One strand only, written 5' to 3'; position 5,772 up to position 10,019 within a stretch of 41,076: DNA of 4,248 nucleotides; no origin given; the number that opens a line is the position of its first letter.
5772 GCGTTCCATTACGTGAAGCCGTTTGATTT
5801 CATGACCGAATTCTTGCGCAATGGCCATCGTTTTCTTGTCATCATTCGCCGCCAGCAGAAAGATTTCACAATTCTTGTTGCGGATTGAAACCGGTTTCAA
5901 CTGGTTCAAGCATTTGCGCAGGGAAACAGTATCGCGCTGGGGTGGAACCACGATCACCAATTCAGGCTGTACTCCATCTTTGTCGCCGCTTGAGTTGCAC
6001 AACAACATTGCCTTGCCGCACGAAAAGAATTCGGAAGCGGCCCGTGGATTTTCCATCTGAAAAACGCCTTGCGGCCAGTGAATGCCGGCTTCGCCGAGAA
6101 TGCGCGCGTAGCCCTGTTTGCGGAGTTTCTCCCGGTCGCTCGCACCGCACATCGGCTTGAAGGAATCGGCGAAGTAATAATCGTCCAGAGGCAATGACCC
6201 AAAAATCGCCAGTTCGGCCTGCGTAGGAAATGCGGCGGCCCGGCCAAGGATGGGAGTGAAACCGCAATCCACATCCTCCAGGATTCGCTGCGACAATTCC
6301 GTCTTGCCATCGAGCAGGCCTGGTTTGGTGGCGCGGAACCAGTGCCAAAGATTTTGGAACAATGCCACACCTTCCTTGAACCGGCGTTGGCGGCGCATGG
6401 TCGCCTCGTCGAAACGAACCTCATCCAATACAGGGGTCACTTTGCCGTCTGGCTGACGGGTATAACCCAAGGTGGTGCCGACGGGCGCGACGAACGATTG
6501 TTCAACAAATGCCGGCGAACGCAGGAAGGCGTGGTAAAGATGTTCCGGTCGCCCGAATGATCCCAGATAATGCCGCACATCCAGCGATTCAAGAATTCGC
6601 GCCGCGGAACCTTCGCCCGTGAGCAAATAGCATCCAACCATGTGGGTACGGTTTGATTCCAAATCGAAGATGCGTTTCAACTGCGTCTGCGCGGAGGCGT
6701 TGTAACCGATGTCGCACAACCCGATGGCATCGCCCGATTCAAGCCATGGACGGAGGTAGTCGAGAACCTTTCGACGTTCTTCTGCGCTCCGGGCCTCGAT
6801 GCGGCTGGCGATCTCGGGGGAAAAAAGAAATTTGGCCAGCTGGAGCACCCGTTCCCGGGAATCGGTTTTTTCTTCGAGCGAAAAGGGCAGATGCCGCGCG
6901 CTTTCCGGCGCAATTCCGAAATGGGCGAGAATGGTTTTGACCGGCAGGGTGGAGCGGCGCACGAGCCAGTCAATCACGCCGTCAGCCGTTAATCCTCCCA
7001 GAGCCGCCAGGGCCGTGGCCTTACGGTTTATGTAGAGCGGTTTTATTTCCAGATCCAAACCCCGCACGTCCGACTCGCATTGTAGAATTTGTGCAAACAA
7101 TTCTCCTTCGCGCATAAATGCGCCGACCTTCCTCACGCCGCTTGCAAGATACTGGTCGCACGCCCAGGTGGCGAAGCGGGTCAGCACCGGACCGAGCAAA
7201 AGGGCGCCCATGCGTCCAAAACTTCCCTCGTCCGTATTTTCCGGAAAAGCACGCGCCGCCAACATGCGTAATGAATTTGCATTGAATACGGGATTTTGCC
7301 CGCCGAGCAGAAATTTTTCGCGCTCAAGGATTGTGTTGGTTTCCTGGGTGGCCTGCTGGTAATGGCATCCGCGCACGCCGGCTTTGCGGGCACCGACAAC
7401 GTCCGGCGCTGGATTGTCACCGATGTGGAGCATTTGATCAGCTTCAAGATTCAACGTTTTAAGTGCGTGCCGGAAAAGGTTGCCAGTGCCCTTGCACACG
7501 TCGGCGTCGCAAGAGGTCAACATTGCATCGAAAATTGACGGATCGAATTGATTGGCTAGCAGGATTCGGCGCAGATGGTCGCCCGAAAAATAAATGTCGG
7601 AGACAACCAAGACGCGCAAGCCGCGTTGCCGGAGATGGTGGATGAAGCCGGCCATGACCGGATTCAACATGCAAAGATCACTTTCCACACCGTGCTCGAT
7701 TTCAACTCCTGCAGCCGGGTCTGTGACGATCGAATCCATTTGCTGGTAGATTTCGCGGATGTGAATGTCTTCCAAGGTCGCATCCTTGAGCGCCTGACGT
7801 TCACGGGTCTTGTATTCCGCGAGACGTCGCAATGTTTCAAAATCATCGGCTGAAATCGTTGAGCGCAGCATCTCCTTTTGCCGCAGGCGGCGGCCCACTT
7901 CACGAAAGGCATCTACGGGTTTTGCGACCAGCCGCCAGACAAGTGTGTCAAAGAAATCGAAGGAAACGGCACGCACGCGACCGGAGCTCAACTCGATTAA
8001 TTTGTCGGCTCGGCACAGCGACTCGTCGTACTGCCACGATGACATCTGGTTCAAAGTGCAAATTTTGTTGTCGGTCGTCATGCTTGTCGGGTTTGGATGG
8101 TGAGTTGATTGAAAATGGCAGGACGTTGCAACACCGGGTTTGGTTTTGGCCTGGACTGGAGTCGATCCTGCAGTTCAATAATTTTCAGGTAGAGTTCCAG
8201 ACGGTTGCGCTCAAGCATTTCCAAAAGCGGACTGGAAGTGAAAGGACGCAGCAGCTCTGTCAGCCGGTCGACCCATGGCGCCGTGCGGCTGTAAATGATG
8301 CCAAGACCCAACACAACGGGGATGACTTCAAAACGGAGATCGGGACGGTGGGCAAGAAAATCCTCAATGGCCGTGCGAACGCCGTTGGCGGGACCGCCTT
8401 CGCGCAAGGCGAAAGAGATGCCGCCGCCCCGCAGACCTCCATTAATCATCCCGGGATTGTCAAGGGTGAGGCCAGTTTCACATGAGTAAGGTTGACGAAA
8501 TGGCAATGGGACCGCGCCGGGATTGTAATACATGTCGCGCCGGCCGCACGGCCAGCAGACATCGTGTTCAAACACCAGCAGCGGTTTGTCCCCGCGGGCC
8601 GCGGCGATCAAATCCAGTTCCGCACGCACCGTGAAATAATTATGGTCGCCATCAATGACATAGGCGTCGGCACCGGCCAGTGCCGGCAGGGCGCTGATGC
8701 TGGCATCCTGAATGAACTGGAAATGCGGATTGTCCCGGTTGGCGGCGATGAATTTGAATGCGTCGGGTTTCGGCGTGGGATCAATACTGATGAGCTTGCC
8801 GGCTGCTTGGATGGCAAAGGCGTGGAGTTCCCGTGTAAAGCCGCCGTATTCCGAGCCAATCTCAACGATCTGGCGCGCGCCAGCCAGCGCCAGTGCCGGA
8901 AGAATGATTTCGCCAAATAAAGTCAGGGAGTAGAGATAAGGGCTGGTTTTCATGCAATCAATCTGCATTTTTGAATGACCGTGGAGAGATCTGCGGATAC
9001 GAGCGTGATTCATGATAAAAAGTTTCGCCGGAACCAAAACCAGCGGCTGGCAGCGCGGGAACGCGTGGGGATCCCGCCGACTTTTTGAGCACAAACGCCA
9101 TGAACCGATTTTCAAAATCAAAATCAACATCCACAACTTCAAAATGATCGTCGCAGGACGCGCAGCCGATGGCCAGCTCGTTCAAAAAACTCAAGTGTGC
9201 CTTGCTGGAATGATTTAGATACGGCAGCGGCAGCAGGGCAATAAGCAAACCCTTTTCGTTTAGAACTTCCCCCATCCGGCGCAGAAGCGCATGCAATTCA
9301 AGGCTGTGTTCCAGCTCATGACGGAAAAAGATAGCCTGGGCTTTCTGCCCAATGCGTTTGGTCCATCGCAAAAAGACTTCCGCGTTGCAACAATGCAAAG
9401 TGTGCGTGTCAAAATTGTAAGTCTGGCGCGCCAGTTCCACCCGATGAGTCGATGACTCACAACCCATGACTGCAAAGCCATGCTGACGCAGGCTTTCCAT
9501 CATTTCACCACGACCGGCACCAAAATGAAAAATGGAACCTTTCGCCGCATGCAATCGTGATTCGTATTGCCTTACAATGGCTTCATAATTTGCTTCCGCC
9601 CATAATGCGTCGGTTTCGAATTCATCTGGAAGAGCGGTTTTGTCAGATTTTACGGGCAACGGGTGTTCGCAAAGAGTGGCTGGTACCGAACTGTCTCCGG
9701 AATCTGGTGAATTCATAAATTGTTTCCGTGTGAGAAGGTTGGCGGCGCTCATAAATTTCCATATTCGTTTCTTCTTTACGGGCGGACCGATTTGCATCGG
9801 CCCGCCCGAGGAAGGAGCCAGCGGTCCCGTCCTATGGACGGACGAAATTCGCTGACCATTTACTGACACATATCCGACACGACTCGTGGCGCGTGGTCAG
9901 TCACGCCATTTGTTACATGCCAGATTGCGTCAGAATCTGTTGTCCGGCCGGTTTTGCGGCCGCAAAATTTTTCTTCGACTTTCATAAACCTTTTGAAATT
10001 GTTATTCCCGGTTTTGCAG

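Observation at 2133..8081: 1982-aa fused HAD / GT2-like / GT4 / TPR / GT2 / TPR protein: a single-polypeptide glycan assembly line next to flagellar genes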

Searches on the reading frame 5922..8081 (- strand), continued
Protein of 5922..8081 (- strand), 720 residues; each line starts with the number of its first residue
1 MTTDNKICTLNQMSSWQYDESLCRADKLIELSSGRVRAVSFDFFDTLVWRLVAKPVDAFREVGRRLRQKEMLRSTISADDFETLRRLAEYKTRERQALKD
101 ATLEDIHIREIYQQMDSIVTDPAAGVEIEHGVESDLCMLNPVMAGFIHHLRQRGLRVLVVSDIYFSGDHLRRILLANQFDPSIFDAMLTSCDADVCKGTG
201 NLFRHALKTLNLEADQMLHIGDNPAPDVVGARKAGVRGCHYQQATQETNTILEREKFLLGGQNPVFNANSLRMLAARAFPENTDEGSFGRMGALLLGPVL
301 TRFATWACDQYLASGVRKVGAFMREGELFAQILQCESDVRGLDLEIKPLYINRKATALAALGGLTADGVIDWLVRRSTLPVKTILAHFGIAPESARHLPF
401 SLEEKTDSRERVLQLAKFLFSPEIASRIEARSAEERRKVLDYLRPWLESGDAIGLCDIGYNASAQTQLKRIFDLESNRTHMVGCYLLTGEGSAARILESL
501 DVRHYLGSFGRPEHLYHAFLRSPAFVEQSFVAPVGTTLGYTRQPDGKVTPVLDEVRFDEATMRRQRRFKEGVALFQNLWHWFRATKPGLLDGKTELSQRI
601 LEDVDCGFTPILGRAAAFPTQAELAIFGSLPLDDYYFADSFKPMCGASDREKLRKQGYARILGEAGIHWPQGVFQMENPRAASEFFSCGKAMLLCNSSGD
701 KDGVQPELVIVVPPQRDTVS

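Call 52: find_related_loci(query=A4, collection=genome_contigs, flank=10000)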
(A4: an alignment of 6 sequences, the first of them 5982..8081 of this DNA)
Query A4 (700 aa) in genome_contigs; peptide patterns used: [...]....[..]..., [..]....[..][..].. (x = any residue, [..] = any of these).
57 stretches matched a pattern; 16 encode a relative of the query (tblastn E <= 1e-3); 16 distinct loci.
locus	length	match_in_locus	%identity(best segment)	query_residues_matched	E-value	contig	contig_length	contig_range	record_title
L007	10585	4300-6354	86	16-700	0e+0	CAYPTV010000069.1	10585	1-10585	MAG TPA_asm: uncultured Bifidobacteriaceae bacterium isolate binchicken_co3_201 genome assembly, contig: NODE_20411_leng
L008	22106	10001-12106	69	1-700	0e+0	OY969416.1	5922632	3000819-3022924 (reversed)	MAG: uncultured Verrucomicrobiae bacterium isolate MFD04967.bin.1.157 genome assembly, chromosome: 1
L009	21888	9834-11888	69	16-700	0e+0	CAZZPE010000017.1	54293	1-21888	MAG TPA_asm: uncultured Bifidobacteriaceae bacterium isolate binchicken_co3_607 genome assembly, contig: NODE_1694_lengt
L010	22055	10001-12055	61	16-700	0e+0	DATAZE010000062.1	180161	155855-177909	MAG TPA_asm: Verrucomicrobiia bacterium isolate SMAG_U5697 k141_2779507, whole genome shotgun sequence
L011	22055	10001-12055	63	16-700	0e+0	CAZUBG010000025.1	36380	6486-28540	MAG TPA_asm: uncultured Bifidobacteriaceae bacterium isolate binchicken_co3_517 genome assembly, contig: NODE_3420_lengt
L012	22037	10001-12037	59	16-694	0e+0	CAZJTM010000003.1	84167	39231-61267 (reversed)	MAG TPA_asm: uncultured Verrucomicrobiota bacterium isolate binchicken_co190_420 genome assembly, contig: NODE_636_lengt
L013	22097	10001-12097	55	1-700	0e+0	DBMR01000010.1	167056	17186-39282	MAG TPA_asm: Verrucomicrobia subdivision 3 bacterium UBA693 UBA693_contig_1332, whole genome shotgun sequence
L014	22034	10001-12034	53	16-693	0e+0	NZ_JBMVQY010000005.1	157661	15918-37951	Limisphaera sp. VF-2 NODE_5, whole genome shotgun sequence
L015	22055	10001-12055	60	16-700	0e+0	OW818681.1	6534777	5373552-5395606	metagenome genome assembly, chromosome: 1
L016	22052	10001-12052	48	16-699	0e+0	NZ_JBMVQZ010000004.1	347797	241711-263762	Limisphaera sp. 4302-co NODE_4, whole genome shotgun sequence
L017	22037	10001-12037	50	16-694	0e+0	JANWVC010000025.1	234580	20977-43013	MAG: Limisphaera sp. isolate SKYG106 k141_782090, whole genome shotgun sequence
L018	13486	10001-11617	25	35-554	3e-26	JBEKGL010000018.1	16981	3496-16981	MAG: Thermoguttaceae bacterium isolate SPRUCE 252 SPRUCE_252_18, whole genome shotgun sequence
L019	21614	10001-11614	25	35-554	2e-24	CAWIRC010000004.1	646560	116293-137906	MAG: Pirellulales bacterium isolate MFD04408.bin.2.94 genome assembly, contig: contig_23221, whole genome shotgun sequen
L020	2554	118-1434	25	124-554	4e-20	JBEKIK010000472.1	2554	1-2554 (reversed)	MAG: Thermoguttaceae bacterium isolate SPRUCE 299 SPRUCE_299_472, whole genome shotgun sequence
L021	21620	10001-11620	25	35-555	3e-27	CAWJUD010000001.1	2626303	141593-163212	MAG: Pirellulales bacterium isolate MFD04408.bin.1.134 genome assembly, contig: contig_23428, whole genome shotgun seque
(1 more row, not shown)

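Call 54: search_protein_families(library=pfam, proteins=[L013:7382-8191:+], max_evalue=0.01)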
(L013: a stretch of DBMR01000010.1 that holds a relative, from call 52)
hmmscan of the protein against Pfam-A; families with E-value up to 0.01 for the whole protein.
L013:7382-8191:+ (270 aa): 2 families
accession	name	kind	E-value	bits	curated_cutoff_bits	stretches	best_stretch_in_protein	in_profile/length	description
PF00700.27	Flagellin_C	-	6.3e-26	91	23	1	185-269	2-86/86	Bacterial flagellin C-terminal helical region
PF00669.25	Flagellin_N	-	4.2e-25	88.9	26.6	1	3-137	1-136/139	Bacterial flagellin N-terminal helical region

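Call 59: find_homologous_proteins(query=window:5982-8081:-, max_evalue=0.00001)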
Query window:5982-8081:- (700 aa): 22 proteins with E <= 0.00001 among 8000 candidates.
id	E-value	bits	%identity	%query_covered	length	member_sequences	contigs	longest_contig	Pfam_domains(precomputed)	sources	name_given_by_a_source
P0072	1.2e-282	958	60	98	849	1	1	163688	PF13419.13,PF00702.33,PF13242.13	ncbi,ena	-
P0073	2.8e-239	814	62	81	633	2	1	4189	PF13419.13,PF00702.33,PF13242.13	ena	-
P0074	7.8e-191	654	63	66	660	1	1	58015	-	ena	-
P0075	4.1e-183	629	61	65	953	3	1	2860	PF10111.15,PF13641.13,PF00535.33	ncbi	ncbi:MAG TPA: glycosyltransferase, partial [Verrucomicrobiae bacterium]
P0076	5.7e-150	519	61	55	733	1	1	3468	PF13641.13,PF00535.33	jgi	jgi:hypothetical protein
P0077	1.0e-149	518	60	55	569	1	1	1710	-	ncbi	ncbi:MAG TPA: hypothetical protein VGF90_05880, partial [Verrucomicrobiae bacterium]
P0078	1.6e-131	458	54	56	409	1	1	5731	PF13419.13,PF00702.33,PF13242.13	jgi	jgi:FMN phosphatase YigB (HAD superfamily)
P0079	1.7e-111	392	35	95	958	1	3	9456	PF00702.33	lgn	-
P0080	4.0e-100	354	32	97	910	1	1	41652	PF13419.13,PF00702.33,PF13242.13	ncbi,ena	-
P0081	6.3e-97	344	34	96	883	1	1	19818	PF00702.33,PF13242.13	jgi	jgi:FMN phosphatase YigB (HAD superfamily)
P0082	4.0e-96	341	33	95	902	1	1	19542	PF13419.13,PF00702.33,PF13242.13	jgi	jgi:FMN phosphatase YigB (HAD superfamily)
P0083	2.2e-90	322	32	96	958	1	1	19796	PF13419.13,PF00702.33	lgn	-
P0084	7.3e-51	191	27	92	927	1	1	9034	-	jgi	jgi:FMN phosphatase YigB (HAD superfamily)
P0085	1.1e-25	108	26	78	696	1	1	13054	PF00702.33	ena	-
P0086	2.7e-24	104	25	64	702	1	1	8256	-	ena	-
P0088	1.2e-20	92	25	87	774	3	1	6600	PF00702.33,PF13242.13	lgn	-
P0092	3.5e-10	57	32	28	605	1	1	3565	PF00702.33,PF13242.13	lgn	-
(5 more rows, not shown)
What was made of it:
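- Tried and rejected: The word-indexed homolog search with the N-terminal module alone returned few distant hits (call 59).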

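Call 61: find_encoding_contigs(protein=P0072, flank=10000, max_places=1)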
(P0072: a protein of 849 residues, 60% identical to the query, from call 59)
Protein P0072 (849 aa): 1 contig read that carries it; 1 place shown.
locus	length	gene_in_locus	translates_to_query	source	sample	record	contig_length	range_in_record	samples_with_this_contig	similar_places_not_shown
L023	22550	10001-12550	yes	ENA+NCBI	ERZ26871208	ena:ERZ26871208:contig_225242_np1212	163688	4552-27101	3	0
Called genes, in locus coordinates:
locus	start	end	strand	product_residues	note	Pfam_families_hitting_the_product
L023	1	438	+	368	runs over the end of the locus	PF25917:BSH_RND, PF25885:HH_EMRA (weak), PF25963:Beta-barrel_AAEA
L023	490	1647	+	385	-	PF04632:FUSC (weak), PF13515:FUSC_2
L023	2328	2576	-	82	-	-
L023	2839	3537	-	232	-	PF13360:PQQ_2, PF13570:Beta-prop_ACSF4 (faint)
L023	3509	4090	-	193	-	PF01011:PQQ (faint), PF13360:PQQ_2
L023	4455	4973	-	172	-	-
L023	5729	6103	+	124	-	-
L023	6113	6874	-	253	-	PF01784:DUF34_NIF3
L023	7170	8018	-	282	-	PF08668:HDOD, PF01966:HD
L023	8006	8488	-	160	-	PF03975:CheD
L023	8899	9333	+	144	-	PF02623:FliW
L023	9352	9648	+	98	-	PF02599:CsrA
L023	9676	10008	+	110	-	-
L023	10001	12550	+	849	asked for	PF00702:Hydrolase, PF13419:HAD_2, PF13242:Hydrolase_like (weak)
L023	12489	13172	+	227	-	-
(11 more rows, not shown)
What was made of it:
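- Tried and rejected: I treated it as probable frameshift error rather than natural fission (call 61).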

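Call 62: find_encoding_contigs(protein=P0080, flank=10000, max_places=1)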
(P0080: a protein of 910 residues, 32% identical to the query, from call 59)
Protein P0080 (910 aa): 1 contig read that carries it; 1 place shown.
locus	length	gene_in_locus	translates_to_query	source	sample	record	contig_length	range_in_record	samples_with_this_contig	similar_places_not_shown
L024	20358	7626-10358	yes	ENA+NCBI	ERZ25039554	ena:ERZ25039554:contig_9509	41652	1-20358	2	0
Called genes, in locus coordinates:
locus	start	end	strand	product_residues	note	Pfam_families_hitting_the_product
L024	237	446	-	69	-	PF15919:HicB_lk_antitox (weak), PF21748:UPF0150 (weak)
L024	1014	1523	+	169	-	PF21863:HTH_67 (weak), PF22381:Staph_reg_Sar_Rot, PF01047:MarR, PF12802:MarR_2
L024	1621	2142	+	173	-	PF07883:Cupin_2, PF02311:AraC_binding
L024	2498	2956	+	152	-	-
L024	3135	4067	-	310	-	-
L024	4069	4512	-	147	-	-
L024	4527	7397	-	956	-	PF00535:Glycos_transf_2, PF00515:TPR_1 (faint), PF07719:TPR_2 (faint), PF13181:TPR_8 (faint), PF13424:TPR_12 (faint), PF13428:TPR_14 (faint), PF00534:Glycos_transf_1, PF13692:Glyco_trans_1_4, +3 more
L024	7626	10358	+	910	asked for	PF00702:Hydrolase, PF13419:HAD_2 (weak), PF13242:Hydrolase_like (faint)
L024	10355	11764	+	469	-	PF00535:Glycos_transf_2, PF10111:Glyco_tranf_2_2 (faint), PF13641:Glyco_tranf_2_3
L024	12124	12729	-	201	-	-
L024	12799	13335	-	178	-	-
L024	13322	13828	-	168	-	-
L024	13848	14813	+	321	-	-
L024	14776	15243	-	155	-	PF01850:PIN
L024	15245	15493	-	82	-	PF02604:PhdYeFM_antitox (weak)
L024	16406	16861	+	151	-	-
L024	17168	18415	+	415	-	PF00924:MS_channel_2nd, PF21082:MS_channel_3rd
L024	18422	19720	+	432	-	PF01654:Cyt_bd_oxida_I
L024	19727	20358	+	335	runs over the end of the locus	PF02322:Cyt_bd_oxida_II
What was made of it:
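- Unfused relatives (L024) lack flagellar neighbours (call 62).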

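Call 79: search_protein_representatives(protein=window:5982-8081:-)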
Query: 700 residues. Proteins with E-value up to 0.001 (for the whole library): 9832; up to 1e-10: 5273; up to 1e-30: 532. The best 150 are listed.
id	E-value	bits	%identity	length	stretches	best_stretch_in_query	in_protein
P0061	6.8e-280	946.7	60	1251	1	15-698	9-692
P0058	1.8e-270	915.6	58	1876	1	15-700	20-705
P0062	8.2e-256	867.1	57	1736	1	14-700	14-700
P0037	4.5e-233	792.0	52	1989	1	15-695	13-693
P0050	1.9e-200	684.1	49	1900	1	14-697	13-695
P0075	1.3e-183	628.5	61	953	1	239-695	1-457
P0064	4.2e-145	501.2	39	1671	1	14-688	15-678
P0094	1.3e-136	473.1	37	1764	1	14-681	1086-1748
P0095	9.2e-120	417.5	55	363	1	15-349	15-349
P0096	1.2e-117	410.5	36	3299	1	14-683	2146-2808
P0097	1.5e-115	403.5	37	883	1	28-683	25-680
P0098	2.4e-114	399.6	35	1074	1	11-682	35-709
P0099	2.3e-107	376.5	34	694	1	14-691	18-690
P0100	4.7e-106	372.2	32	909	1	15-684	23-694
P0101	3.8e-105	369.2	33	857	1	16-679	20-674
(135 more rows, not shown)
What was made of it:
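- Tried and rejected: The exhaustive phmmer search was needed to see the size of the family (call 79).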

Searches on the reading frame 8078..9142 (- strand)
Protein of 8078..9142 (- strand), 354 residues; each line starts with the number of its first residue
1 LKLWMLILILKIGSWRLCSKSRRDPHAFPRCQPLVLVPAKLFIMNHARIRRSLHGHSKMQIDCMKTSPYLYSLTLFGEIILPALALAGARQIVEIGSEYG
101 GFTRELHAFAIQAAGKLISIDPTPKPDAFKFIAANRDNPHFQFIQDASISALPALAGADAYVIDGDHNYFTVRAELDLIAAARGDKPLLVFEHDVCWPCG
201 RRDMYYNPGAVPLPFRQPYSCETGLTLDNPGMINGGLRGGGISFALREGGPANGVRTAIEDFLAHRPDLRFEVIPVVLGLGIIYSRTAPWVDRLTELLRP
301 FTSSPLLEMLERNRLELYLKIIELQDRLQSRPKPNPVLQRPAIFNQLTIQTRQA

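Call 7: search_protein_families(library=pfam, proteins=[window:8078-9142:-], max_evalue=0.001)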
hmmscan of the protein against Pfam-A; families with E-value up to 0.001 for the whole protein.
window:8078-9142:- (354 aa): 1 family
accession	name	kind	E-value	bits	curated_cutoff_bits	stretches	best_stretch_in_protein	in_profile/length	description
PF13578.12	Methyltransf_24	-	1.4e-08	36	26.3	1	93-191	1-102/105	Methyltransferase domain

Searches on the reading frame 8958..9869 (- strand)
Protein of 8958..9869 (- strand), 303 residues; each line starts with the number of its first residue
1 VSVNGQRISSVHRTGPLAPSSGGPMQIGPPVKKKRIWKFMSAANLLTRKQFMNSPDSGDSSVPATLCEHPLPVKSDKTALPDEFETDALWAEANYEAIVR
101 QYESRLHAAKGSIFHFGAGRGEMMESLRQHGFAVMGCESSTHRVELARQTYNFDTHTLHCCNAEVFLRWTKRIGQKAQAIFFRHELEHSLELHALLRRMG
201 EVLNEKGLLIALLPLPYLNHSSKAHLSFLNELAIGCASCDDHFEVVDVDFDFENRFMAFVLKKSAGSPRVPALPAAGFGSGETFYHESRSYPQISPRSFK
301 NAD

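Call 7: search_protein_families(library=pfam, proteins=[window:8958-9869:-], max_evalue=0.001)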
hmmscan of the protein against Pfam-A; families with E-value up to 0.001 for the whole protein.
window:8958-9869:- (303 aa): 3 families
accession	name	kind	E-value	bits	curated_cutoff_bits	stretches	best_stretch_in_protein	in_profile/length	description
PF13489.12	Methyltransf_23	-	2.4e-08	34.3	27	1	107-218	20-123/164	Methyltransferase domain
PF08241.18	Methyltransf_11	-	1.5e-05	26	21.2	1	115-210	2-94/95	Methyltransferase domain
PF13649.12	Methyltransf_25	-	3.1e-05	25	27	1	115-207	3-97/97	Methyltransferase domain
